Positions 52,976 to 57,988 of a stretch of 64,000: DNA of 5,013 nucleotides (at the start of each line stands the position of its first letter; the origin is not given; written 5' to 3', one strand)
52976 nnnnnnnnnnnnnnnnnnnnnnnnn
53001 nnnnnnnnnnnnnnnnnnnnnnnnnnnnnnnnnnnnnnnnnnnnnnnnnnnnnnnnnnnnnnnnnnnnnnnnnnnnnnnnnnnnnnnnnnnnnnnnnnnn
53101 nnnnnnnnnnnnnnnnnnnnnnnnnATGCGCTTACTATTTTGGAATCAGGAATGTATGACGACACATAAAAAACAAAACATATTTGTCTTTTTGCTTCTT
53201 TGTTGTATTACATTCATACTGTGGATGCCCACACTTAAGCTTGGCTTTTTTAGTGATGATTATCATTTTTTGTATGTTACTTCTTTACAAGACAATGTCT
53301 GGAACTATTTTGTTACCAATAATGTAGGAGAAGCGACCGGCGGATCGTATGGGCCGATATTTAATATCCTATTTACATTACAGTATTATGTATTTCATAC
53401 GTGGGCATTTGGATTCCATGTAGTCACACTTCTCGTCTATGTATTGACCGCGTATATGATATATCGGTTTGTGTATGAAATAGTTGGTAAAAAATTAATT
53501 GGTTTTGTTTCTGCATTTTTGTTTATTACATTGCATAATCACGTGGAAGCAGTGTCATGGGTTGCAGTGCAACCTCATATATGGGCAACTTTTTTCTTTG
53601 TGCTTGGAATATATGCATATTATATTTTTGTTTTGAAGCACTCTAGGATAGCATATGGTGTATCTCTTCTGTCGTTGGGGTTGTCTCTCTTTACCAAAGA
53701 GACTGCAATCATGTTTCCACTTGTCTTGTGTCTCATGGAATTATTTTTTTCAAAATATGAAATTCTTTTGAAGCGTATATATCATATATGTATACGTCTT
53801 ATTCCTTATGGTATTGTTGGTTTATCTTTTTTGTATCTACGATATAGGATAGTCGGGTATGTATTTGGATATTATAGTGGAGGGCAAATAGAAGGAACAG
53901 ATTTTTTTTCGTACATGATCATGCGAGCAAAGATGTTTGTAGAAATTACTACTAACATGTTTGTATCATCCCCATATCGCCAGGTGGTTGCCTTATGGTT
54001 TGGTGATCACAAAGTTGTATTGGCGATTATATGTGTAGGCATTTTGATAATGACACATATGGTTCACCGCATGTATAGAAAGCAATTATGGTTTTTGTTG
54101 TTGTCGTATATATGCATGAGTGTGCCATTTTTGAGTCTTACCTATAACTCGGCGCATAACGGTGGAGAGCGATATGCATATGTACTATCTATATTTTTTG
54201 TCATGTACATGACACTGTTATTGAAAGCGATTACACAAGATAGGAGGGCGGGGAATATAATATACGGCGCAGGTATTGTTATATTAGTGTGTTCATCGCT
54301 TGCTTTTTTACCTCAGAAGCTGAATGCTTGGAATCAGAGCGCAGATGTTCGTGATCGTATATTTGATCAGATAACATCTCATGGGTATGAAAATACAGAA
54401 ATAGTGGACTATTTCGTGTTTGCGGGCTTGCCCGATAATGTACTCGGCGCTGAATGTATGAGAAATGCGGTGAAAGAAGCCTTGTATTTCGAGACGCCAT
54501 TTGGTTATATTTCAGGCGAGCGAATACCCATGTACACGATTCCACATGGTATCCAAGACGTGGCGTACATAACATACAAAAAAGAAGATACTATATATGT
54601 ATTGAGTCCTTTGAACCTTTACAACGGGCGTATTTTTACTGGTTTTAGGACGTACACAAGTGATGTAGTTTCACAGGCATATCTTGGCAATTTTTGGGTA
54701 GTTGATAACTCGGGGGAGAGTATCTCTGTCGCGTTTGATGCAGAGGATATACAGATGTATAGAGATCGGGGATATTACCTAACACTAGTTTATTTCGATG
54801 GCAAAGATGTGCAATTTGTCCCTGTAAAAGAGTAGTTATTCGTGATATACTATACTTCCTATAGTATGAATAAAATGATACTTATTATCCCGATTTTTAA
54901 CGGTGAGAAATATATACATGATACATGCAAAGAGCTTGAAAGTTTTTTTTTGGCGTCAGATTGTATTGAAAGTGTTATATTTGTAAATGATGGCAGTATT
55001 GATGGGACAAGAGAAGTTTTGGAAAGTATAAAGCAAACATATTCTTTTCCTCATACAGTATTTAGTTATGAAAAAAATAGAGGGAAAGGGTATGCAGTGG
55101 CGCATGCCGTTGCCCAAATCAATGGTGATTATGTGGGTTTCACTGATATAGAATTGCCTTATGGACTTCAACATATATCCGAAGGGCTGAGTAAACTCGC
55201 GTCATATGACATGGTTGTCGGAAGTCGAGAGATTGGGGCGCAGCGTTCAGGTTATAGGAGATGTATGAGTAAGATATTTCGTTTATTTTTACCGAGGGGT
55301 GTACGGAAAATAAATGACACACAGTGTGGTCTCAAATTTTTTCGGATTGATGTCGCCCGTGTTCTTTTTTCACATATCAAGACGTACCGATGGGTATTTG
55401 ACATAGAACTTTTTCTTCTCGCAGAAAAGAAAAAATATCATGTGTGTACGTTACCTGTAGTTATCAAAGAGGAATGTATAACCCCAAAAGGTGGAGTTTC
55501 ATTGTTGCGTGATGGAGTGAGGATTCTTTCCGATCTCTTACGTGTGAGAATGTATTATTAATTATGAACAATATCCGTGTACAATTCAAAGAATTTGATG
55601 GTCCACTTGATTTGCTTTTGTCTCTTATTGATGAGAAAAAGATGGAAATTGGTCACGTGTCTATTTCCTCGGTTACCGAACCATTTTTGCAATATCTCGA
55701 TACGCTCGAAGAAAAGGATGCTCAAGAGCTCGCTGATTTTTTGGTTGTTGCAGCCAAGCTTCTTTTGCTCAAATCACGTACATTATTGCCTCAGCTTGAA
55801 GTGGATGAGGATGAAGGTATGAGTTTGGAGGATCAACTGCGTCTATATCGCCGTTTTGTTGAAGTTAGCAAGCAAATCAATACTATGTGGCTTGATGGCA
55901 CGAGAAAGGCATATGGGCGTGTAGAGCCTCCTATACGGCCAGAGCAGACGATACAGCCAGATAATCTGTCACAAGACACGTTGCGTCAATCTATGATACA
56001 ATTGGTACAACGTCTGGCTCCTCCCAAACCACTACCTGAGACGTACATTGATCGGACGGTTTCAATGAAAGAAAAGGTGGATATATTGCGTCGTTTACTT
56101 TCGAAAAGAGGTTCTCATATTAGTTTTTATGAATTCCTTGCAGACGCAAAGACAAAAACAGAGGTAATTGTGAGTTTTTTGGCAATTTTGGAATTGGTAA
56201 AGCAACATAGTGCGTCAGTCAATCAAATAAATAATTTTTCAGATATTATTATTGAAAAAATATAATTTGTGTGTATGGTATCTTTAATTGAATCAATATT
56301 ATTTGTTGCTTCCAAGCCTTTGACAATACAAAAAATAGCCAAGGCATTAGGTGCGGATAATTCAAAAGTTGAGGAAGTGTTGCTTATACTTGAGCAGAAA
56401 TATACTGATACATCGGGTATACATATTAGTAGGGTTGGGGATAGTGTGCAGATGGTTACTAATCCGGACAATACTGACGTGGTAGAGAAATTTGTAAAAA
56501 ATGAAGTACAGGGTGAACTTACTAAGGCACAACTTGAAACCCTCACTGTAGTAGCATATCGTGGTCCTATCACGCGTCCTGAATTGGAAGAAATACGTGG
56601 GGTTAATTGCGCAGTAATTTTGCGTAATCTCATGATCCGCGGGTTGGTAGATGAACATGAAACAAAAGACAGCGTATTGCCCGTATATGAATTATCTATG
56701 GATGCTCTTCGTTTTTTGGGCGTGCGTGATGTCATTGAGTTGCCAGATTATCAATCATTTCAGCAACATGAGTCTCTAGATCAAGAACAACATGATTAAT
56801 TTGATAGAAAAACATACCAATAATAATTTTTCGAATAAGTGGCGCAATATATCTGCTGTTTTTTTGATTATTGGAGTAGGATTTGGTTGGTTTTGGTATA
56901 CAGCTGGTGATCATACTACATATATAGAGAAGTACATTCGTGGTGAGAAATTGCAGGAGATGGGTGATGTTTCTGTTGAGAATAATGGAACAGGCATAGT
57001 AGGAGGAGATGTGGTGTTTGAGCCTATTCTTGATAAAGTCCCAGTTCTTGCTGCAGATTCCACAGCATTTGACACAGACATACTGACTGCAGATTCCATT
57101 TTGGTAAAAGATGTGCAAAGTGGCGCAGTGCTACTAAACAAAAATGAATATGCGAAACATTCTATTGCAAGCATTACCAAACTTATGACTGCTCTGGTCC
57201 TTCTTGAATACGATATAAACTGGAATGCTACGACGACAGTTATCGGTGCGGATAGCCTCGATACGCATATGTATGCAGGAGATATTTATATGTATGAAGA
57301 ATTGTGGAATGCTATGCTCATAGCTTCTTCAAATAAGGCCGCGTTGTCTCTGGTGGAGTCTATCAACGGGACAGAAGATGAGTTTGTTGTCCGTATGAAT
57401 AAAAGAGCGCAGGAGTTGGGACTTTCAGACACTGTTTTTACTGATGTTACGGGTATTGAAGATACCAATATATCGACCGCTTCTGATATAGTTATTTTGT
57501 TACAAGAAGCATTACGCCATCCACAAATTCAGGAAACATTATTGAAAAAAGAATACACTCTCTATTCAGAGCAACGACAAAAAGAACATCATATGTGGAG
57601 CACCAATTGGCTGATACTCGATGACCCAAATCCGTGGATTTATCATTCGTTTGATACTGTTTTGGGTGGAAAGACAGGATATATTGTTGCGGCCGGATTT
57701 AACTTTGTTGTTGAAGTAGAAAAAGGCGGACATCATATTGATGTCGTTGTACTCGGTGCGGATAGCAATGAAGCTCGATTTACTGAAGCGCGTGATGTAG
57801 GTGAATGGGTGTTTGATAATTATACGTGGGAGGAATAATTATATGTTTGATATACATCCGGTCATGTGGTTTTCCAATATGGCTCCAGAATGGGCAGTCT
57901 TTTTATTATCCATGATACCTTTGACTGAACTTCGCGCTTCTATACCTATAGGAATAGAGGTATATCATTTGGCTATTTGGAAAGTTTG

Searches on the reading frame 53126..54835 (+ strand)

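Call 94: search_protein_families(library=pfam, proteins=[window:53126-54835:+], max_evalue=0.001)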
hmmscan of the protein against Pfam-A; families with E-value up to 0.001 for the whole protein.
window:53126-54835:+ (569 aa): 1 family
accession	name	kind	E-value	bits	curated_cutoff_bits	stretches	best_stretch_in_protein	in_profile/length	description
PF13231.12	PMT_2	-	1.4e-05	25.8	26.1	1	77-223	4-147/160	Dolichyl-phosphate-mannose-protein mannosyltransferase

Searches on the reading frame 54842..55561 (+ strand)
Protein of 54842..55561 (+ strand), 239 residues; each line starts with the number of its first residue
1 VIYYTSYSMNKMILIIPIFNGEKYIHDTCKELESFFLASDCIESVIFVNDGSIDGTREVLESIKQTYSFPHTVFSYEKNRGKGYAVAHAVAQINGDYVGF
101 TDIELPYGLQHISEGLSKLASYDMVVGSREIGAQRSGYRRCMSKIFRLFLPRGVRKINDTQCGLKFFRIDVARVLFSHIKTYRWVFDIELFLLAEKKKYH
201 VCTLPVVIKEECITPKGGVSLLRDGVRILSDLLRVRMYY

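Call 94: search_protein_families(library=pfam, proteins=[window:54842-55561:+], max_evalue=0.001)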
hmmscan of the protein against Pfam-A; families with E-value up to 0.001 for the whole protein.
window:54842-55561:+ (239 aa): 2 families
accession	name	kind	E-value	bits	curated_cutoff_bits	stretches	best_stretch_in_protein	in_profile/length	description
PF00535.33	Glycos_transf_2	-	1.5e-15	58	23.3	1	14-145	2-131/168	Glycosyl transferase family 2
PF10111.15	Glyco_tranf_2_2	-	6.4e-06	26.3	27.3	1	14-99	2-94/276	Glycosyltransferase like family 2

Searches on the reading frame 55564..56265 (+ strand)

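Call 94: search_protein_families(library=pfam, proteins=[window:55564-56265:+], max_evalue=0.001)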
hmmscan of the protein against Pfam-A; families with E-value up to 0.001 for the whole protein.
window:55564-56265:+ (233 aa): 1 family
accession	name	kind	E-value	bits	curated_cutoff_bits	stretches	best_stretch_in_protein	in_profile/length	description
PF02616.19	SMC_ScpA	-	3.5e-21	76.7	24.6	1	21-231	1-230/232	Segregation and condensation protein ScpA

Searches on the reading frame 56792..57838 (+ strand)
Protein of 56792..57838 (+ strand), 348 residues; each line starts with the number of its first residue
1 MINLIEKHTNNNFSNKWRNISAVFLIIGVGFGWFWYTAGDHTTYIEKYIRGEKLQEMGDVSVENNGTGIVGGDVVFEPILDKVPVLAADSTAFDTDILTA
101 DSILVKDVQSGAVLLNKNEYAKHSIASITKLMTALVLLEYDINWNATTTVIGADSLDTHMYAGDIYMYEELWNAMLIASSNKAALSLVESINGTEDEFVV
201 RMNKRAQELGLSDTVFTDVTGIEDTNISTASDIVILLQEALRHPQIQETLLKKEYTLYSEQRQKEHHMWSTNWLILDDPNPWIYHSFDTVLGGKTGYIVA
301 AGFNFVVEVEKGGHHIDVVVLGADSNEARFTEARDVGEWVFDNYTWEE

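Call 94: search_protein_families(library=pfam, proteins=[window:56792-57838:+], max_evalue=0.001)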
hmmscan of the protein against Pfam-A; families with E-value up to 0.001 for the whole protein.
window:56792-57838:+ (348 aa): 1 family
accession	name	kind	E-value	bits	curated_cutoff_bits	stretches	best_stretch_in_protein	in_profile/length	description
PF00768.25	Peptidase_S11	-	8.1e-42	143.8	27.6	1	97-324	9-238/239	D-alanyl-D-alanine carboxypeptidase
